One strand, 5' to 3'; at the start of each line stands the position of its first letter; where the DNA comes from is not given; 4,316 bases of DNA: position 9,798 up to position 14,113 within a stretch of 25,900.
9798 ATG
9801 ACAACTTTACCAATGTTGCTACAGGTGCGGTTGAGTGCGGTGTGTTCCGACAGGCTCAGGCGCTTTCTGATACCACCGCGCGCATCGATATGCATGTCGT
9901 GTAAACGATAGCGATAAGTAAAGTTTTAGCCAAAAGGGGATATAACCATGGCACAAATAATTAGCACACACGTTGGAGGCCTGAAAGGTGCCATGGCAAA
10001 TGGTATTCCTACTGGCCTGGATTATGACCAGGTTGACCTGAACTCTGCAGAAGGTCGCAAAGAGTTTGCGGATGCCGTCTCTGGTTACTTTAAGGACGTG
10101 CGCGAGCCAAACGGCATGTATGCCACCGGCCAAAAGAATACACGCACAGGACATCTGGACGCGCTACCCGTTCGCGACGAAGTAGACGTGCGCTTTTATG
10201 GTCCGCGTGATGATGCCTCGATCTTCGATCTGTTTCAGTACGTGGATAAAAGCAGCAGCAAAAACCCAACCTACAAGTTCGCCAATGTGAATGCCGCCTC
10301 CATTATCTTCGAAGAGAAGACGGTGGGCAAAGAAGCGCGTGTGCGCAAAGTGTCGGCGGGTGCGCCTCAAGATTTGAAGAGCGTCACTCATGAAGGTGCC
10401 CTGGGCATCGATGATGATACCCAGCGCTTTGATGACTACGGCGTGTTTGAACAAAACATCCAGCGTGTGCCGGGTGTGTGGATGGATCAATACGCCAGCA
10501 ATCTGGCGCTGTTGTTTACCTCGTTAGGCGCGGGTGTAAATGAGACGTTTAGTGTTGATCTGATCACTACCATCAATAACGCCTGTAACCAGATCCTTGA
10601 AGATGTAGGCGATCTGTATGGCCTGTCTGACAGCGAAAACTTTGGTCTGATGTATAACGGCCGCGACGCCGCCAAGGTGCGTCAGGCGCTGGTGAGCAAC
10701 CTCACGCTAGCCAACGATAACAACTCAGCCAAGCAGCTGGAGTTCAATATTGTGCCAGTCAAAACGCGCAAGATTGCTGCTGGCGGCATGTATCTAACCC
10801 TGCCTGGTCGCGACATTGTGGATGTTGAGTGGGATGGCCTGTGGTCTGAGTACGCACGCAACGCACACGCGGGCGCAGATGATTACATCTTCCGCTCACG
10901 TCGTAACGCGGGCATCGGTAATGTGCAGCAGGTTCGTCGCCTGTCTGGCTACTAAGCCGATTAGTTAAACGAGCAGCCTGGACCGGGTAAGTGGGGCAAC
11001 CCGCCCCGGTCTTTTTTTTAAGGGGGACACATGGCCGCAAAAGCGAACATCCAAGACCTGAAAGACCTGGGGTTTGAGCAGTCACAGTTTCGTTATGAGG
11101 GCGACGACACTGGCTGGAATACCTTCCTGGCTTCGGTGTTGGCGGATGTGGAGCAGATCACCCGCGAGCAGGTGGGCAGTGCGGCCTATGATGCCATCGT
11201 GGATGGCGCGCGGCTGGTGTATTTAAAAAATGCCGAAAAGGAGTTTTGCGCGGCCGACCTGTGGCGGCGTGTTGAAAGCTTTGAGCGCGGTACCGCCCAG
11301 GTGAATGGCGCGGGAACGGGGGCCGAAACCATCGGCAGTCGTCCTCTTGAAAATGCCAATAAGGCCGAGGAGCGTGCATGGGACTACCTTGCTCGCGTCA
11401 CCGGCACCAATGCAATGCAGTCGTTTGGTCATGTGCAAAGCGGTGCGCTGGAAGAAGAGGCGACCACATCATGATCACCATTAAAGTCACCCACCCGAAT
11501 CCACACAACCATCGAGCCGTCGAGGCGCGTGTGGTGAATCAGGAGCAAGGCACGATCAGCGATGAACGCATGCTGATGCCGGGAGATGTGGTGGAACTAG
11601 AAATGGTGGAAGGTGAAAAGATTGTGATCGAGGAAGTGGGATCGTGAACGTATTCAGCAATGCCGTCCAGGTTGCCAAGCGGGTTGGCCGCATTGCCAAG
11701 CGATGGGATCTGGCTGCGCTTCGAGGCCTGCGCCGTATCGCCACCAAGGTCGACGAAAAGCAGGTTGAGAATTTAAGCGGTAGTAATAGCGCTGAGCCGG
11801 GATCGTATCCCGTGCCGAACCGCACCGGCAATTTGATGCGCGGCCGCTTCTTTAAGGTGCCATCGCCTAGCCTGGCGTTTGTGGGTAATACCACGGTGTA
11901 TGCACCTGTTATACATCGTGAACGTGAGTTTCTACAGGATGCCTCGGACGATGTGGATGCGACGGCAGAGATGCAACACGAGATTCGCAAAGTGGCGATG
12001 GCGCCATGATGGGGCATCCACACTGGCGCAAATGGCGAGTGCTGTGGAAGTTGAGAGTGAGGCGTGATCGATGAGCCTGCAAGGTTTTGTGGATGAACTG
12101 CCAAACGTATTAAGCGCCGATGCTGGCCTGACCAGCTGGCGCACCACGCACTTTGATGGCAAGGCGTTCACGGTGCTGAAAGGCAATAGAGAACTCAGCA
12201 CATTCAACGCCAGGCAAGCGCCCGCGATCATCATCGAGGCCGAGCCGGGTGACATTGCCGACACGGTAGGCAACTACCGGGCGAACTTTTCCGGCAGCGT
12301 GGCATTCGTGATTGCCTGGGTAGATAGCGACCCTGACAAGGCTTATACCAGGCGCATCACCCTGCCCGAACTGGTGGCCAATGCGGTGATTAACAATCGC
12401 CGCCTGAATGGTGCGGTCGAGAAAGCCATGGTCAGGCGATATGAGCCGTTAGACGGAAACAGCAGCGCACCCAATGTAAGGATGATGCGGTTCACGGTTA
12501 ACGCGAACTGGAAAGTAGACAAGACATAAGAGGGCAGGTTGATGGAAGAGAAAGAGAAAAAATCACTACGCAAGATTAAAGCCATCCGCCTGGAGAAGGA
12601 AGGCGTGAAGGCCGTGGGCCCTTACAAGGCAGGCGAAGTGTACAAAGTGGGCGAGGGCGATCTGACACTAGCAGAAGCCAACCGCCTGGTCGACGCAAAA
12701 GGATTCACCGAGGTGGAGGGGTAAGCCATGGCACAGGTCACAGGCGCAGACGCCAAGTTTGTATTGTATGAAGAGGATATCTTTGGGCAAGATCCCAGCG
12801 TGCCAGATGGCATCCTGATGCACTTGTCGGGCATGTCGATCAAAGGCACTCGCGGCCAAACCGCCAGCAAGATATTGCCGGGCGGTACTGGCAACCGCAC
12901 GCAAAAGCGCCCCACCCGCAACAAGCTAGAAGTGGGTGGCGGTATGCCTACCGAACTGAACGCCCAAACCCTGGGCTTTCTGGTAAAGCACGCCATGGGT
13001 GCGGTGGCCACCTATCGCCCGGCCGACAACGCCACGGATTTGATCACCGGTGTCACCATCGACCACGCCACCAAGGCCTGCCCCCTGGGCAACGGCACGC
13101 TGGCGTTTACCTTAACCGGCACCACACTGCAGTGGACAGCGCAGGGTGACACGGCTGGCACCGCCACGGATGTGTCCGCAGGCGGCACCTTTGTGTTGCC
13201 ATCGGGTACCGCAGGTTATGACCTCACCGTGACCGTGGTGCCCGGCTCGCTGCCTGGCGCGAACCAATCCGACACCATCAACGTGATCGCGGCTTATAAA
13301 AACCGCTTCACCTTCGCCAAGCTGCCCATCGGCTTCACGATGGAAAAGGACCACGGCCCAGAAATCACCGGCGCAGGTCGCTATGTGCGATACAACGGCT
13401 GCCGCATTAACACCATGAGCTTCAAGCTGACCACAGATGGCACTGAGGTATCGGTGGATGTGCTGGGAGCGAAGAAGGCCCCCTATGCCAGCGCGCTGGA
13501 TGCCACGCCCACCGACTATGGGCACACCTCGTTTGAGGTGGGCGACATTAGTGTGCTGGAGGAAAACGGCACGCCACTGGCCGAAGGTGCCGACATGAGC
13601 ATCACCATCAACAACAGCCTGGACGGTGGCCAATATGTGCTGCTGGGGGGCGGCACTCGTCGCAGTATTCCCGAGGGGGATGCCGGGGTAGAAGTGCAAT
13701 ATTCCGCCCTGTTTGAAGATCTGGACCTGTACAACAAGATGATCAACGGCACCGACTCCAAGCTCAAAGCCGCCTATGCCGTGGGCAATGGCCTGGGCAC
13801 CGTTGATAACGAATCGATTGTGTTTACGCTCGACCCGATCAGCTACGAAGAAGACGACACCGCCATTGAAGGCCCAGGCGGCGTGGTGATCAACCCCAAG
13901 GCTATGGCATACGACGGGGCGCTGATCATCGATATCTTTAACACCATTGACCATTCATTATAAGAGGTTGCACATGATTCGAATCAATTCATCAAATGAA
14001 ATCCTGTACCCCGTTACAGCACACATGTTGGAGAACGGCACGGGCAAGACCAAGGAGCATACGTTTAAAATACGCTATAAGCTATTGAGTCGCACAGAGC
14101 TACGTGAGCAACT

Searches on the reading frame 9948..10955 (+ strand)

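Call 14: search_protein_families(library=phrogs, proteins=[window:9948-10955:+], max_evalue=0.001)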
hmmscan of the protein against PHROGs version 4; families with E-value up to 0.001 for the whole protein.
window:9948-10955:+ (335 aa): 0 families

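Call 71: search_protein_families(library=pfam, proteins=[window:9948-10955:+], max_evalue=0.01)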
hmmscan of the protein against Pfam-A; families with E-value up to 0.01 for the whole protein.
window:9948-10955:+ (335 aa): 1 family
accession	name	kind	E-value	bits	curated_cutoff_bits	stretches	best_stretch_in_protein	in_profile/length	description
PF16511.11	FERM_f0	-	0.0076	17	26.9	0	195-243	10-56/81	N-terminal or F0 domain of Talin-head FERM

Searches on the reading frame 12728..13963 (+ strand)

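Call 14: search_protein_families(library=phrogs, proteins=[window:12728-13963:+], max_evalue=0.001)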
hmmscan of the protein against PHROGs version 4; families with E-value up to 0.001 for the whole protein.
window:12728-13963:+ (411 aa): 1 family
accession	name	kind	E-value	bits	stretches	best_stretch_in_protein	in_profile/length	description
phrog_290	-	tail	6.7e-32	112.3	1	1-404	11-327/411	minor tail protein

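Call 71: search_protein_families(library=pfam, proteins=[window:12728-13963:+], max_evalue=0.01)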
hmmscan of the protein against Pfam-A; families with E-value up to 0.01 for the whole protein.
window:12728-13963:+ (411 aa): 1 family
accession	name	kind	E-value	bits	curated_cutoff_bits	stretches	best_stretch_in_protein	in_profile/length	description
PF18906.5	Phage_tube_2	-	2.5e-31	109.7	27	1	6-387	1-259/266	Phage tail tube protein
